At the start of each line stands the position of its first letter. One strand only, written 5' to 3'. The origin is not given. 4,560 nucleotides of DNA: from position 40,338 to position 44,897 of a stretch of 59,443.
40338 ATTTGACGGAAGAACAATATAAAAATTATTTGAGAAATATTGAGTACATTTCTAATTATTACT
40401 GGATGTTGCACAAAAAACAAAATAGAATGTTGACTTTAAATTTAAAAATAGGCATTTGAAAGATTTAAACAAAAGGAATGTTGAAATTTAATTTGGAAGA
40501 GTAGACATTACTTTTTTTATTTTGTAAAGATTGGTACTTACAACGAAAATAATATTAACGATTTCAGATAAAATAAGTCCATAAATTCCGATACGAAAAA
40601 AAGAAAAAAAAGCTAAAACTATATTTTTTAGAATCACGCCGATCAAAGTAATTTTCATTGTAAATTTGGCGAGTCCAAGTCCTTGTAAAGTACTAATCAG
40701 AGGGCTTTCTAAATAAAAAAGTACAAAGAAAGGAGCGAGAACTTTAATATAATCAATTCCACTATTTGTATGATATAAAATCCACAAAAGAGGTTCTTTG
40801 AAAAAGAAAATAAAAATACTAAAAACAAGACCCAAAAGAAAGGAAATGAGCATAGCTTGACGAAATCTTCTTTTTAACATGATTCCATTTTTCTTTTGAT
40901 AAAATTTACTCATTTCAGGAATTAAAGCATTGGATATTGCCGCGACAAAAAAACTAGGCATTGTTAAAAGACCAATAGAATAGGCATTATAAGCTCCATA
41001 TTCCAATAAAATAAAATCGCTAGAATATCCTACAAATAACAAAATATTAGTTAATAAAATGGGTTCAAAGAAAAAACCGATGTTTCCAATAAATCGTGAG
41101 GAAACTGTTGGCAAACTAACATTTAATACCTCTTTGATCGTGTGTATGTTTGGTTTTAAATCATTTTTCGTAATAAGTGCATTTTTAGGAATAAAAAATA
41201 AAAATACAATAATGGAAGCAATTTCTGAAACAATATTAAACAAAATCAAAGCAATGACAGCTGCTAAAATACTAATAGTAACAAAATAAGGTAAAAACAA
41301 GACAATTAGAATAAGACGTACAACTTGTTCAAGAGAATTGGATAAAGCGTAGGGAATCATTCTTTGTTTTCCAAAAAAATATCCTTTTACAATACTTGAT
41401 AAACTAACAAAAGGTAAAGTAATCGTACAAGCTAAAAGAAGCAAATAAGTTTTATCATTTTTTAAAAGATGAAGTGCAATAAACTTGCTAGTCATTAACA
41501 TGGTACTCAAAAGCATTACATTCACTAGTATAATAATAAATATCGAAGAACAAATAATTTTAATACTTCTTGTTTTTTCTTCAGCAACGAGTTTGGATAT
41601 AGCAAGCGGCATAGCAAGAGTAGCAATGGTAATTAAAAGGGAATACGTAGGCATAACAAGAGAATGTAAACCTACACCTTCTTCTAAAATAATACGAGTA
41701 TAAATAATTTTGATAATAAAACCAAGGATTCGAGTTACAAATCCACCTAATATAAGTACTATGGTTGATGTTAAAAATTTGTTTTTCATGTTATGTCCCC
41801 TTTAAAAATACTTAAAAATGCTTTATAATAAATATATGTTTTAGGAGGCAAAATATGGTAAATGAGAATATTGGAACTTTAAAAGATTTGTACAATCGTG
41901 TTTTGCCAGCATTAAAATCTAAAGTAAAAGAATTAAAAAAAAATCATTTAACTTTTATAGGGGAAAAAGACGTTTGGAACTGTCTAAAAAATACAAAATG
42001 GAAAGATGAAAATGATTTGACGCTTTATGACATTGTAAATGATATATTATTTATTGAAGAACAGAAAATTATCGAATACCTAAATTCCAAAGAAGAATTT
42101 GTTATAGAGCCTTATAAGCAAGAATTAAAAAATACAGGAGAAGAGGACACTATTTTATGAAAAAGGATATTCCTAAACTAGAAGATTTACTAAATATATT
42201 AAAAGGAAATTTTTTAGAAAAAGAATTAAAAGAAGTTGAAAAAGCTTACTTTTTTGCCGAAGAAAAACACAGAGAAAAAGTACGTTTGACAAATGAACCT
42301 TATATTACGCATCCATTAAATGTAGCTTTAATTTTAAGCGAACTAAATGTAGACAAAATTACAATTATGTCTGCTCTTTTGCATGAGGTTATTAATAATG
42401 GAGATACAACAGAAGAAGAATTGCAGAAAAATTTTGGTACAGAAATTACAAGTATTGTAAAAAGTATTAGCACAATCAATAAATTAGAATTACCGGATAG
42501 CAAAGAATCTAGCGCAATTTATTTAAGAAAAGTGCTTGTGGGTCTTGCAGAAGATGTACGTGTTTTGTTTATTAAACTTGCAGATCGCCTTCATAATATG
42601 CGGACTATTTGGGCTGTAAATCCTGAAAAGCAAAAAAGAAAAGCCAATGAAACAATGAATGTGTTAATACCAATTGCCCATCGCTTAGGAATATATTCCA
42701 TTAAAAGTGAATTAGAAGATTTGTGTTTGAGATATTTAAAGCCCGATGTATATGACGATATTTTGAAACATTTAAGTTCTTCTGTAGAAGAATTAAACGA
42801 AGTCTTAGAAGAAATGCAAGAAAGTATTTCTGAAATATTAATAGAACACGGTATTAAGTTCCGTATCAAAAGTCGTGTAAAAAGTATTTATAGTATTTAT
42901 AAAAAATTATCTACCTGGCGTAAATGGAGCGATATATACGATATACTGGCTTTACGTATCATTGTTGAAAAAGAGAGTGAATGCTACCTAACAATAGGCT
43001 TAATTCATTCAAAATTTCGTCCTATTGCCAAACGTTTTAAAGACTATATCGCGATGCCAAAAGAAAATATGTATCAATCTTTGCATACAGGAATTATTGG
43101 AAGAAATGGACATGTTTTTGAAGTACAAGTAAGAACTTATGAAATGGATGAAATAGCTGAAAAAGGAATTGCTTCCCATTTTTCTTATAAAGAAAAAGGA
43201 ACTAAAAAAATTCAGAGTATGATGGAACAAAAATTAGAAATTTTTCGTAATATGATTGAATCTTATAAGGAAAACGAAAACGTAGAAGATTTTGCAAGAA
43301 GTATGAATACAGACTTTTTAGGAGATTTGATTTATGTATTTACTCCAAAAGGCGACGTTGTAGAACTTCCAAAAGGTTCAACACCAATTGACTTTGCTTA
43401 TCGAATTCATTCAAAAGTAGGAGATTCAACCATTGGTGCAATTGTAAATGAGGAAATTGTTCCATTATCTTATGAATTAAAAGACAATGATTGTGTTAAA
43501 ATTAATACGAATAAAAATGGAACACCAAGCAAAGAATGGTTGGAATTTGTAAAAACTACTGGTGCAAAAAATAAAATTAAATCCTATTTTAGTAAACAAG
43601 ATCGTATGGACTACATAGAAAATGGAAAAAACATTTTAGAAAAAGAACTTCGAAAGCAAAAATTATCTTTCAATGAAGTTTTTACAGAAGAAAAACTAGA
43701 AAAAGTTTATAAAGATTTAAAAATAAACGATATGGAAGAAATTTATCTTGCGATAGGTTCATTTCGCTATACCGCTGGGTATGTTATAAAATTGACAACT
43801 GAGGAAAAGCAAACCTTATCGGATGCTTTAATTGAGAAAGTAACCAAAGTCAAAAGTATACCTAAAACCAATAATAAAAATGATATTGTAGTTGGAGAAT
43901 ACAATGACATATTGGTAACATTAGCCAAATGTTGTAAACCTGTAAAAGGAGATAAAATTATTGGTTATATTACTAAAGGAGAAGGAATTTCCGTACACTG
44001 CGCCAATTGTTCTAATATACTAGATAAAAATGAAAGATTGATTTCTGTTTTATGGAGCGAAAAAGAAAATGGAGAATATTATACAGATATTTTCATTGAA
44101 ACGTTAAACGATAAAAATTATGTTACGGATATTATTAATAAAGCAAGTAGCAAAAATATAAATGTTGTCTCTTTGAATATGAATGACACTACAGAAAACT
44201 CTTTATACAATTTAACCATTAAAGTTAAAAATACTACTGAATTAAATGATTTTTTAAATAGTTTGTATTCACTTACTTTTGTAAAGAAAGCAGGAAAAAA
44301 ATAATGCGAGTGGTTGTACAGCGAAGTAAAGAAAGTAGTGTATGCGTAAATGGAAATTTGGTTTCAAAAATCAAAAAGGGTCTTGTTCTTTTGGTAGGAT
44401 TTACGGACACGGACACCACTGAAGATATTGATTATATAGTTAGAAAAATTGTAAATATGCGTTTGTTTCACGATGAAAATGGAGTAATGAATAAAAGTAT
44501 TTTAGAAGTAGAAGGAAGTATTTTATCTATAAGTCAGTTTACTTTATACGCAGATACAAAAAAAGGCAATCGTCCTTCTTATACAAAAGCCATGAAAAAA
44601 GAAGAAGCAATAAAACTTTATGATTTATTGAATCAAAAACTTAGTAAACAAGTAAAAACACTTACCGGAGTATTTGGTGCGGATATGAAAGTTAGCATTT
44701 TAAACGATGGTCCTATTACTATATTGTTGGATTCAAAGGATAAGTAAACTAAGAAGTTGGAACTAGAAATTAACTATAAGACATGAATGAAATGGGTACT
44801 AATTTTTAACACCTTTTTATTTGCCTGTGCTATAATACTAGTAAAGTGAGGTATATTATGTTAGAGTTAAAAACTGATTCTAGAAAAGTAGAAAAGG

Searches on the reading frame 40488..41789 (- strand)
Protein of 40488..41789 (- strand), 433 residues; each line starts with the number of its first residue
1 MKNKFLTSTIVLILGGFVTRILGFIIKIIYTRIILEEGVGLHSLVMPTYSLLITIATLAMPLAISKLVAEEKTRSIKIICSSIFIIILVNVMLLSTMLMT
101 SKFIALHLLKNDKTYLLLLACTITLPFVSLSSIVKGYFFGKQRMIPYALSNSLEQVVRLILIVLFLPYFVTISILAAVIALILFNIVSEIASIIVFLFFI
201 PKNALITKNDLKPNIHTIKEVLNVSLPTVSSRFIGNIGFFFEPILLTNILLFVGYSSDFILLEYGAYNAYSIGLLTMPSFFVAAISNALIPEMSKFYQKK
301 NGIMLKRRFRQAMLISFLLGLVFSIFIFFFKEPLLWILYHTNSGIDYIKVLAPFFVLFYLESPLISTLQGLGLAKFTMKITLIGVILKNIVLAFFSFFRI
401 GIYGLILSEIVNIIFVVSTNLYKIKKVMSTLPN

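Call 15: search_protein_families(library=pfam, proteins=[window:40488-41789:-], max_evalue=0.001)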
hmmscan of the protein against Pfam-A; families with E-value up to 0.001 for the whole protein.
window:40488-41789:- (433 aa): 3 families
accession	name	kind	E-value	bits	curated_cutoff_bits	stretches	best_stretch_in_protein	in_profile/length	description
PF01943.22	Polysacc_synt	-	4.7e-32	112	28.2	1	6-296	2-273/274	Polysaccharide biosynthesis protein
PF01554.23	MatE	-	1.6e-11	44.6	24.9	1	271-394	32-160/161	MatE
PF03023.19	MurJ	-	0.00047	19.3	27.4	0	75-427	58-402/451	Lipid II flippase MurJ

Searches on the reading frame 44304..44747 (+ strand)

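Call 15: search_protein_families(library=pfam, proteins=[window:44304-44747:+], max_evalue=0.001)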
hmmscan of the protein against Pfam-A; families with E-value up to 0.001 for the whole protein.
window:44304-44747:+ (147 aa): 1 family
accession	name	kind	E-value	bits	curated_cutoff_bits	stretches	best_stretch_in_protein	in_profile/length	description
PF02580.21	Tyr_Deacylase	-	2.6e-56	190.4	25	1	2-143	1-144/144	D-Tyr-tRNA(Tyr) deacylase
